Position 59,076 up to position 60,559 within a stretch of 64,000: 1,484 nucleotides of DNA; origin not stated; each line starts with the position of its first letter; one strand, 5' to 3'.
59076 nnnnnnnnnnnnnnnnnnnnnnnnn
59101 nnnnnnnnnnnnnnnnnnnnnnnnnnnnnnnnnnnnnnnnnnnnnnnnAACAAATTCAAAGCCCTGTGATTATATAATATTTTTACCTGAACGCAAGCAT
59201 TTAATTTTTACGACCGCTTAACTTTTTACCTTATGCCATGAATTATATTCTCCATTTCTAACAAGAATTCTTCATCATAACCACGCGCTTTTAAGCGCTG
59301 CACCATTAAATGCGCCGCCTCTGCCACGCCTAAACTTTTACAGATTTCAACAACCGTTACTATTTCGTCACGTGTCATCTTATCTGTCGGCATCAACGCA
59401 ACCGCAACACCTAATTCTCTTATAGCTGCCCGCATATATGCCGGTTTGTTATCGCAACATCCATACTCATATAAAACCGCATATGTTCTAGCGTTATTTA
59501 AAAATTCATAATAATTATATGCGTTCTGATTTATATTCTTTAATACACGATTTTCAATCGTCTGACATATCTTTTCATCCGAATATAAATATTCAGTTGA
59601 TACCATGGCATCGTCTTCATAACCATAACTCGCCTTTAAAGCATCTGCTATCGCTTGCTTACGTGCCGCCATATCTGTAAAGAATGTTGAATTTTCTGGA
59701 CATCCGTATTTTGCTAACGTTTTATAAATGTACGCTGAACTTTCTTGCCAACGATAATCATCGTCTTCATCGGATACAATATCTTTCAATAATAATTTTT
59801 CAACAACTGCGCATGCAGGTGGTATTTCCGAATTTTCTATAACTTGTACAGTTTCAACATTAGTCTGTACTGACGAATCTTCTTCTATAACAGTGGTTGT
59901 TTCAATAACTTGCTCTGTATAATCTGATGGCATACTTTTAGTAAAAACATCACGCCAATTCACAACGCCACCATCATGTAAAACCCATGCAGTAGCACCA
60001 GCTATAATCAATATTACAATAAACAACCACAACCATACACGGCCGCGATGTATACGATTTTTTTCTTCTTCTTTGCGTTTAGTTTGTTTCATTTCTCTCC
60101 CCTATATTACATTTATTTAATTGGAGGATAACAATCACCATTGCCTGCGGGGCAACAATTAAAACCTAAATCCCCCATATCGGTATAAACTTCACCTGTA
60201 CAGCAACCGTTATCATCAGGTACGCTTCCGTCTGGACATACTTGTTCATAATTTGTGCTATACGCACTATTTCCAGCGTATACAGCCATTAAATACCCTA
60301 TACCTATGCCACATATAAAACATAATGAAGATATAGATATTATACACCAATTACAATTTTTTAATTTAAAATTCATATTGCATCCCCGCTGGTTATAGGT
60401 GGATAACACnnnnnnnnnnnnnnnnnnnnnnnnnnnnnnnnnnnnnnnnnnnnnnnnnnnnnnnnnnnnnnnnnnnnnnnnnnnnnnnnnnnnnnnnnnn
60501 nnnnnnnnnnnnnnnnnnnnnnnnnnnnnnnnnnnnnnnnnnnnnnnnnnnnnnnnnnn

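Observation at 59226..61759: tRNA-adjacent four-gene cluster encoding two pairs of paralogous Cys-rich envelope proteins with an undescribed six-cysteine module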

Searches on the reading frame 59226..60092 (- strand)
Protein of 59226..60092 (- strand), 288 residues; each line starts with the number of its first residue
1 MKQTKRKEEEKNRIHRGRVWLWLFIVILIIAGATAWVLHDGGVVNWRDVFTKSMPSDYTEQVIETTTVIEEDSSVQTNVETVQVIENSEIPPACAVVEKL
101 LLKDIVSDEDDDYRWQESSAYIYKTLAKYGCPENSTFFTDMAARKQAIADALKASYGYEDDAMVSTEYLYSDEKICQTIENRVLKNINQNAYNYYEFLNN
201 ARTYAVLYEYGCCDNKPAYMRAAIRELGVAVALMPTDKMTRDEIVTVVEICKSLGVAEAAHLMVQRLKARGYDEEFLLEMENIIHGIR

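Call 6: search_protein_families(library=pfam, proteins=[window:59226-60092:-], max_evalue=10)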
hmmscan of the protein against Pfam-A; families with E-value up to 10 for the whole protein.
window:59226-60092:- (288 aa): 2 families
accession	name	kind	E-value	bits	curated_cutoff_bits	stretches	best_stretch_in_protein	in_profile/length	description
PF06480.20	FtsH_ext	-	0.057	14.1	25.5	1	20-155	2-94/103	FtsH Extracellular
PF23870.1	DUF7225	-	0.13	12.5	27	1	144-195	19-70/103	Domain of unknown function (DUF7225)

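Call 7: search_protein_families(library=ncbifam, proteins=[window:59226-60092:-], max_evalue=10)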
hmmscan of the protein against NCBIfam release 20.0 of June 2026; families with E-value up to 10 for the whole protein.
window:59226-60092:- (288 aa): 1 family
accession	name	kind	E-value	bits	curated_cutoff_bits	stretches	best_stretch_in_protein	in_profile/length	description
NF038277.1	accessory_MacP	equivalog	0.35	11.3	45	1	3-34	61-92/98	cell wall synthase accessory phosphoprotein MacP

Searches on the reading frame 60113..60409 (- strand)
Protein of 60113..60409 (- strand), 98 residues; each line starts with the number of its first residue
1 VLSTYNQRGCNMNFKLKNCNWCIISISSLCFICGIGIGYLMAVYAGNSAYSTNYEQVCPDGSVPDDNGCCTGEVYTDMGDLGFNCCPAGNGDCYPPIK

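Call 6: search_protein_families(library=pfam, proteins=[window:60113-60409:-], max_evalue=10)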
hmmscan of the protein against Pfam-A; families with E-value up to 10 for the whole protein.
window:60113-60409:- (98 aa): 1 family
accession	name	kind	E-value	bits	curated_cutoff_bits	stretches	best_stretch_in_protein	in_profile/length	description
PF06940.17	DUF1287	-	0.32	11.2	25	1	47-81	11-46/163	Domain of unknown function (DUF1287)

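Call 7: search_protein_families(library=ncbifam, proteins=[window:60113-60409:-], max_evalue=10)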
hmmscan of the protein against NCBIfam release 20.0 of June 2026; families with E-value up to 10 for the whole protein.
window:60113-60409:- (98 aa): 1 family
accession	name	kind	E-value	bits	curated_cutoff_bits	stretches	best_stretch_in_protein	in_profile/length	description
NF038058.1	adhes_P110_Nter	subfamily_domain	0.052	13.4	80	1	15-54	1-40/201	P110/LppT family adhesin N-terminal domain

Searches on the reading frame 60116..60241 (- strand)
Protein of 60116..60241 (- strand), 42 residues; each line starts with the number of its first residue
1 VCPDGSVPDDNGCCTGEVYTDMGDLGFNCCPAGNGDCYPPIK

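Call 54: find_homologous_proteins(query=A4, max_evalue=0.01)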
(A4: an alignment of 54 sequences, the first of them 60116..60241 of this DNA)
Query A4 (54 sequences) (42 aa, profile of the alignment): 29 proteins with E <= 0.01 among 34 candidates.
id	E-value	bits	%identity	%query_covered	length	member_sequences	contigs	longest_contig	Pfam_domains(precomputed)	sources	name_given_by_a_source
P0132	6.9e-16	76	50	100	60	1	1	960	-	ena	-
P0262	1.1e-15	75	76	100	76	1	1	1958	-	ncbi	-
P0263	1.8e-15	75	68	98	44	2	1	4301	-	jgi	-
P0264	6.5e-15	73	73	98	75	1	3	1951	-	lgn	-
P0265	9.6e-15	72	71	100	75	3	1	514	-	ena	-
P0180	1.0e-14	72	71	98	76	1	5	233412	-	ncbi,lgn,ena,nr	ncbi:MAG: hypothetical protein IJ560_04330 [Alphaproteobacteria bacterium]|nr:hypothetical protein [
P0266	1.2e-14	72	74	100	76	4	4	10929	-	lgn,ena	-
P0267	1.6e-14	72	76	100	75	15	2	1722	-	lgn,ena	-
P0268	2.3e-14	71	71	100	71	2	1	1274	-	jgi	jgi:hypothetical protein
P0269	2.7e-14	71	66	98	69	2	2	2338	-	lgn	-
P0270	2.9e-14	71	63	98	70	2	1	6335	-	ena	-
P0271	4.9e-14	70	71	98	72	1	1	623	-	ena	-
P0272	7.8e-14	69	68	90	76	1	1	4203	-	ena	-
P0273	8.2e-14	69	72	100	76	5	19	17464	-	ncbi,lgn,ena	-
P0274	8.3e-14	69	71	98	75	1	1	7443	-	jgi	-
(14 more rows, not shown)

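Call 55: search_solved_structures(query=A4, max_evalue=10, show_alignments=3)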
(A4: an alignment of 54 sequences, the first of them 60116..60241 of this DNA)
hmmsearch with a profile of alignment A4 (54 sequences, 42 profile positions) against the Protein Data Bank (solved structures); distinct sequences matched with E-value up to 10: 1.
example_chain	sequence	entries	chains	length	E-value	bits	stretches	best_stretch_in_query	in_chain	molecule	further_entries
7rd5_F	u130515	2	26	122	2.3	11.7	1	12-35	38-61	Tetraspanin-15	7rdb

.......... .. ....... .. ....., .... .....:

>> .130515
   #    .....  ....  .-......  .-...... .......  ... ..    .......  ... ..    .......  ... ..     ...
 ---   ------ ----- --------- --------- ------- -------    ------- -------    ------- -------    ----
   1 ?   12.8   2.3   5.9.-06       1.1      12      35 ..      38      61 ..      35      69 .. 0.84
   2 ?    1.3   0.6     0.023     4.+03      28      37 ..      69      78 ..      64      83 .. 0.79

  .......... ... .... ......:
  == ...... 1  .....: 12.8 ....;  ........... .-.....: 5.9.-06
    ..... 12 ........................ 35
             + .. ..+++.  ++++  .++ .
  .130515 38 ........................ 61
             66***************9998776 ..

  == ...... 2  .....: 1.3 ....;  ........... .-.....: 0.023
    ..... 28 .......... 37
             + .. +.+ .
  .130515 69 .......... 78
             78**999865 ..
